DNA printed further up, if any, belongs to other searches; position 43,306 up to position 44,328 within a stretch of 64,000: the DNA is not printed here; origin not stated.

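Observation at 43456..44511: Split 'subunit II-like' pair: a secreted type-1 cupredoxin gene followed by a CoxB-type transmembrane hairpin gene with no CuA domain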

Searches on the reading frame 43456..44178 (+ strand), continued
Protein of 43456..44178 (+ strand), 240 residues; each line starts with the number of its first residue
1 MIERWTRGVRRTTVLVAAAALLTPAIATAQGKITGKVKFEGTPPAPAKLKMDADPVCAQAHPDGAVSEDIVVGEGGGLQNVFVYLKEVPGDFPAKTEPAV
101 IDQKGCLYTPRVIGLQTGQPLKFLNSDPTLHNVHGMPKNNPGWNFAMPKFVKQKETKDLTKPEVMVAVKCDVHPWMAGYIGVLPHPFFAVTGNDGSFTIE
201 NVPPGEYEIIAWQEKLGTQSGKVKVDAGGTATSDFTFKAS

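Call 71: find_encoding_contigs(protein=P0301, flank=6000, max_places=2)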
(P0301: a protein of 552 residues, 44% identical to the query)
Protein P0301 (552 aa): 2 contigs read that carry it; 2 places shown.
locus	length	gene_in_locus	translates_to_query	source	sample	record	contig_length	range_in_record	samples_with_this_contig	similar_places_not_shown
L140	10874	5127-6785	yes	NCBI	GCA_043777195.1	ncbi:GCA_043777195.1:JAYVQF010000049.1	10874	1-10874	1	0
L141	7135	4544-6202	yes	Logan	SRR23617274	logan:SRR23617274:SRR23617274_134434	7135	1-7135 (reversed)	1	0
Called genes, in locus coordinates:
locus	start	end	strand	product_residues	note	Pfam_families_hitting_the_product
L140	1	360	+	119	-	?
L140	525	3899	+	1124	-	PF02433:FixO (faint), PF13442:Cytochrome_CBB3 (faint), PF14522:Cytochrome_C7 (faint), PF00034:Cytochrom_C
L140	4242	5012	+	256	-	PF14686:fn3_3 (weak), PF13620:CarboxypepD_reg (weak)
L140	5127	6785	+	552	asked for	PF02790:COX2_TM, PF00116:COX2, PF14686:fn3_3 (weak), PF13620:CarboxypepD_reg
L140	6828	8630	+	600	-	PF00115:COX1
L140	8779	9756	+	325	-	PF02628:COX15-CtaA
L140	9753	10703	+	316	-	PF01040:UbiA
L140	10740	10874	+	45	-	?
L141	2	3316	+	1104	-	?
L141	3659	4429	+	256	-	PF14686:fn3_3 (weak), PF13620:CarboxypepD_reg (weak)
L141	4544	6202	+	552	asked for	PF02790:COX2_TM, PF00116:COX2, PF14686:fn3_3 (weak), PF13620:CarboxypepD_reg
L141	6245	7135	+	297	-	?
